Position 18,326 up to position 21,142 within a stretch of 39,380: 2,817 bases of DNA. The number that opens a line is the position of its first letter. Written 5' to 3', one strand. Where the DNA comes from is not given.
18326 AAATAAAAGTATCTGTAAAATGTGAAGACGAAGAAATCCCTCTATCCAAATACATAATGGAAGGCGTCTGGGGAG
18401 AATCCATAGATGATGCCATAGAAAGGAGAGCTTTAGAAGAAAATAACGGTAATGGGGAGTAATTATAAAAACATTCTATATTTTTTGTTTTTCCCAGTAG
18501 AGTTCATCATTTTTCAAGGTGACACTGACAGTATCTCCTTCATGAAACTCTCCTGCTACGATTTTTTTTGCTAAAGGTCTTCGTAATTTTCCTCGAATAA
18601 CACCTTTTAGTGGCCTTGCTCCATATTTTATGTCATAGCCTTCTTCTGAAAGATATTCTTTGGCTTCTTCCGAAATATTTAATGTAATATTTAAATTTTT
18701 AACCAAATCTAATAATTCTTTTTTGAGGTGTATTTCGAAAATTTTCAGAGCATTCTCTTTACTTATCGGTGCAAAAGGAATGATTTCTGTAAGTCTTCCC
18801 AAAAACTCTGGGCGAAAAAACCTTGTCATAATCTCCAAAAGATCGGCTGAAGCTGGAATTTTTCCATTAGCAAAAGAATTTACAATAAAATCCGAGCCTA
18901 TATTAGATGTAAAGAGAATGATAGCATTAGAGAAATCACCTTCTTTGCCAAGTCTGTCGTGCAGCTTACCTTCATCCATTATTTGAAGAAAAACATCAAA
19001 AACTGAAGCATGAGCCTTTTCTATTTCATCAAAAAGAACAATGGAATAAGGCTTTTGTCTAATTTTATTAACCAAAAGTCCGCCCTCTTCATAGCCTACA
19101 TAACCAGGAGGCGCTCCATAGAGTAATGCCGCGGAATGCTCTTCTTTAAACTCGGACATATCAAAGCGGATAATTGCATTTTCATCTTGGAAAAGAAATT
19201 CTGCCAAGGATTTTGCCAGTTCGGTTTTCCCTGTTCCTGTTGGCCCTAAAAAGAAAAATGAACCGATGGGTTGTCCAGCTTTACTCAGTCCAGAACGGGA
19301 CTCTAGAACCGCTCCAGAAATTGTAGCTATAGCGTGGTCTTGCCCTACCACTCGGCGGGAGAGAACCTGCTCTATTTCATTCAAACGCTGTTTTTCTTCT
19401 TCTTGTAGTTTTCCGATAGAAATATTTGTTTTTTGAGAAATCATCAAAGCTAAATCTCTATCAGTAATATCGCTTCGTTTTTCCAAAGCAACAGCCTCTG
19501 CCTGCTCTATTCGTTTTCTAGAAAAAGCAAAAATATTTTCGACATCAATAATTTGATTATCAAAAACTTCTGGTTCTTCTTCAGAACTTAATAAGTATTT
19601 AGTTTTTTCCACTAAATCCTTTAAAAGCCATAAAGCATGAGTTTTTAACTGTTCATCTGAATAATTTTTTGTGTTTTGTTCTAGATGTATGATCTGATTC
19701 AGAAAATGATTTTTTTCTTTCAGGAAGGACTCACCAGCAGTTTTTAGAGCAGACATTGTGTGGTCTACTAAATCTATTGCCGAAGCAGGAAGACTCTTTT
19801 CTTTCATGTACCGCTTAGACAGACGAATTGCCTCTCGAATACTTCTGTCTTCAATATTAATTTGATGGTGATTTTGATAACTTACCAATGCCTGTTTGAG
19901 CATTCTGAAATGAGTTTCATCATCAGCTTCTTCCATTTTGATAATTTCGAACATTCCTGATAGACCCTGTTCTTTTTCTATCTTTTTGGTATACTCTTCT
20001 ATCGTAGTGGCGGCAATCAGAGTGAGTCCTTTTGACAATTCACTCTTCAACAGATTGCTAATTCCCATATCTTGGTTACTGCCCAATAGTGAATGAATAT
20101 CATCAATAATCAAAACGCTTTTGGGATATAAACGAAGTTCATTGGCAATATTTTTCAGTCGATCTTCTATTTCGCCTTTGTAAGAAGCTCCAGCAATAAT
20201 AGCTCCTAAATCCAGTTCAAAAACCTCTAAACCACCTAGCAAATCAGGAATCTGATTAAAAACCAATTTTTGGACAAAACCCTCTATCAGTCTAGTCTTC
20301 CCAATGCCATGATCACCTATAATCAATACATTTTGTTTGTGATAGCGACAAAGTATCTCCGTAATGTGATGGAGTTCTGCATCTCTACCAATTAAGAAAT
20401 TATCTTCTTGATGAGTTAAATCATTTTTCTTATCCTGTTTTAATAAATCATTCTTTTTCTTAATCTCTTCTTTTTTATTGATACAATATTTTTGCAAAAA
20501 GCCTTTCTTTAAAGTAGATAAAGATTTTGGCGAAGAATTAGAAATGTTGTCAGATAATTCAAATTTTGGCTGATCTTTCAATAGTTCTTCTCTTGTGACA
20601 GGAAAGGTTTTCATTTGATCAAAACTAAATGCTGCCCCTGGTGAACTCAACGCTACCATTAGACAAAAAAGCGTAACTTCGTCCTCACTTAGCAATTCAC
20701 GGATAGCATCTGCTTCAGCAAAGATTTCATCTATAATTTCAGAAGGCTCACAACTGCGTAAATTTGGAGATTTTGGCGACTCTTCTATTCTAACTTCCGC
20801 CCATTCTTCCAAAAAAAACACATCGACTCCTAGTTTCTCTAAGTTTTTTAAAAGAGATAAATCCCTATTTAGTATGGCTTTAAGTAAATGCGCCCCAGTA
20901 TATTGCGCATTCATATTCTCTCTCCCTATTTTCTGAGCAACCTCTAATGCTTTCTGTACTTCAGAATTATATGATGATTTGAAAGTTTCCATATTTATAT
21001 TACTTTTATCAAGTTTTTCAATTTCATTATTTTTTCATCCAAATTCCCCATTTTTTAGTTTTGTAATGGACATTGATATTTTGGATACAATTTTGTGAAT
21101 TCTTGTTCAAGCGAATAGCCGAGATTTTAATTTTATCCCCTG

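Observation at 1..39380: Window ends overlap by 55 nt: possibly a closed circular plasmid of about 39.3 kb whose cargo is an entire T6SS-iii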

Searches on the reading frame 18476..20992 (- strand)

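Call 4: search_protein_families(library=pfam, proteins=[window:18476-20992:-], max_evalue=0.01)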
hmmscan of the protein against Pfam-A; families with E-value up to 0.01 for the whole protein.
window:18476-20992:- (838 aa): 27 families (the best 25 are shown)
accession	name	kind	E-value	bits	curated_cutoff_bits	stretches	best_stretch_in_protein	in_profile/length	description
PF07724.20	AAA_2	-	7.8e-55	185.8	27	1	574-737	1-166/166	AAA domain (Cdc48 subfamily)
PF10431.15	ClpB_D2-small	-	4.1e-19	68.8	21.9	1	744-824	2-81/81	C-terminal, D2-small domain, of ClpB protein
PF17871.7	AAA_lid_9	-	7.7e-19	68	22.8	1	359-451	3-95/104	AAA lid domain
PF00004.35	AAA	-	9.4e-19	68.6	21.2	2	222-330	1-109/131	ATPase family associated with various cellular activities (AAA)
PF07728.20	AAA_5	-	1.7e-13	51.2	22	1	579-700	2-125/139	AAA domain (dynein-related subfamily)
PF13191.12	AAA_16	-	3.3e-12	47.7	32.6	1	200-241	2-46/167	AAA ATPase domain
PF13401.12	AAA_22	-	2.2e-09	38.2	27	1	217-311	3-104/130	AAA domain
PF00158.32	Sigma54_activat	-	3.8e-07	30.4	20.2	1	579-686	25-130/168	Sigma-54 interaction domain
PF01637.24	ATPase_2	-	2.6e-06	27.9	33.2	1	202-243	3-44/225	ATPase domain predominantly from Archaea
PF12775.13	AAA_7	-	9.3e-06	25.7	25.8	0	212-243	27-57/181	P-loop containing dynein motor region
PF13479.12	AAA_24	-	9.7e-06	26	27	0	219-245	2-28/195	AAA domain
PF05729.18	NACHT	-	1.5e-05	25.3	26.7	0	222-363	3-161/167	NACHT domain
PF13173.12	AAA_14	-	1.7e-05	25.3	27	0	581-661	7-75/129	AAA domain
PF05621.17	TniB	-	6.1e-05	23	22.4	0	206-241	22-57/189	Bacterial TniB protein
PF20720.3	nSTAND3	-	7.3e-05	22.9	27.2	0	219-244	17-42/155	Novel STAND NTPase 3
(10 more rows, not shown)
